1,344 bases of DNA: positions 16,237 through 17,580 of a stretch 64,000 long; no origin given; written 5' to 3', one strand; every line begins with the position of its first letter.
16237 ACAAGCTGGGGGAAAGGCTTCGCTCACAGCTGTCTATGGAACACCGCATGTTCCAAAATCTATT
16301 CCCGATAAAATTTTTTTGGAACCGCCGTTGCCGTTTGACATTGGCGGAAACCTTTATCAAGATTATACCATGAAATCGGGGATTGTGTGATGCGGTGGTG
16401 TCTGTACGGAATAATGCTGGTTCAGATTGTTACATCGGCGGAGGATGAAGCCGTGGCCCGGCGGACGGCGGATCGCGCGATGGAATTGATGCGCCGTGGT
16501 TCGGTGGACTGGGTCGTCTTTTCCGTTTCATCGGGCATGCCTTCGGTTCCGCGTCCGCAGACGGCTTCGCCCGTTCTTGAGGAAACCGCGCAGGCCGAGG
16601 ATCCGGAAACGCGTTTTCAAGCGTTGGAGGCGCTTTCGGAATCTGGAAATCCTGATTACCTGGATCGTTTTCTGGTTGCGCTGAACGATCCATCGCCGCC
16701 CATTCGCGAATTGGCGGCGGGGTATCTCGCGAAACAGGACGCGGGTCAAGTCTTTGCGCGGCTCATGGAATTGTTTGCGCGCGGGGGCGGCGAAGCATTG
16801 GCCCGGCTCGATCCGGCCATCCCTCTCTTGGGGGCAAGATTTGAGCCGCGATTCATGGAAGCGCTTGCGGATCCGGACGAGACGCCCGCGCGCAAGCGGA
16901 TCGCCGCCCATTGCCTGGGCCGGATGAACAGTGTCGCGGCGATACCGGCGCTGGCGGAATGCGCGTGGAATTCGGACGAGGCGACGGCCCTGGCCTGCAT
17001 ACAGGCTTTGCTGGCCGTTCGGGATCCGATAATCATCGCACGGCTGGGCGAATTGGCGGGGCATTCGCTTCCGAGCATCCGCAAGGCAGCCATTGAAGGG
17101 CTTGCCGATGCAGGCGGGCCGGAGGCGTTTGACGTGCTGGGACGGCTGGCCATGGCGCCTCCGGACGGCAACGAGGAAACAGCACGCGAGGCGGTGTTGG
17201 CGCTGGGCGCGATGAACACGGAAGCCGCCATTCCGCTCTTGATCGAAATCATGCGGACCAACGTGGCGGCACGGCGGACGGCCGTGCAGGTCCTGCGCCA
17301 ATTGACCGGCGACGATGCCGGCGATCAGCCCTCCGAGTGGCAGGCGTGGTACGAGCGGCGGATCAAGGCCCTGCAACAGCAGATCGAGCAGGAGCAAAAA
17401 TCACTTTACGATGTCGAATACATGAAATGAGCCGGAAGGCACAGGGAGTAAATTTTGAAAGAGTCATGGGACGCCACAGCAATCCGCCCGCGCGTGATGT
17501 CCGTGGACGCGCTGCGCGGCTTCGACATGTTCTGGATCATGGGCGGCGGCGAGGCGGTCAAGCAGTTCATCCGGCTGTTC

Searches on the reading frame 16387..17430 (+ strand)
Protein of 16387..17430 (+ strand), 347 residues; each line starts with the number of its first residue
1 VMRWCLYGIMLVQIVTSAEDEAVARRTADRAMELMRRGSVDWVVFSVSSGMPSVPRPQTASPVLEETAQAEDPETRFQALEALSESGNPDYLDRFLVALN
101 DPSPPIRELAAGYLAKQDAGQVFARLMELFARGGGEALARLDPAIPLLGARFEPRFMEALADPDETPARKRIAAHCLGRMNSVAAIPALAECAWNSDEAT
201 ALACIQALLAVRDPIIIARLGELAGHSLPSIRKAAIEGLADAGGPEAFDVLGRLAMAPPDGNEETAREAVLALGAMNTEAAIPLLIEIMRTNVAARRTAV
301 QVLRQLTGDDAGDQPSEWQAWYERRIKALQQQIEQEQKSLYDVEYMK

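Call 12: search_protein_families(library=pfam, proteins=[window:16387-17430:+], max_evalue=0.01)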
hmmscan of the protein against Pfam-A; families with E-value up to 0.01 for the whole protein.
window:16387-17430:+ (347 aa): 5 families
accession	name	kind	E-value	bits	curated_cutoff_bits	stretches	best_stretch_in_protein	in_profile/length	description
PF13646.12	HEAT_2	-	2.4e-27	95.5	27.7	4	219-303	3-87/88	HEAT repeats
PF03130.22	HEAT_PBS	-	2.9e-08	33.8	20.9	1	267-289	3-25/27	PBS lyase HEAT-like repeat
PF02985.28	HEAT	-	9.1e-07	29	23.5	0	94-114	4-24/31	HEAT repeat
PF13513.12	HEAT_EZ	-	0.00069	20.5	27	0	74-112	2-50/55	HEAT-like repeat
PF11838.14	ERAP1_C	-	0.0028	17.6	38.2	0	228-335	165-269/318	ERAP1-like C-terminal domain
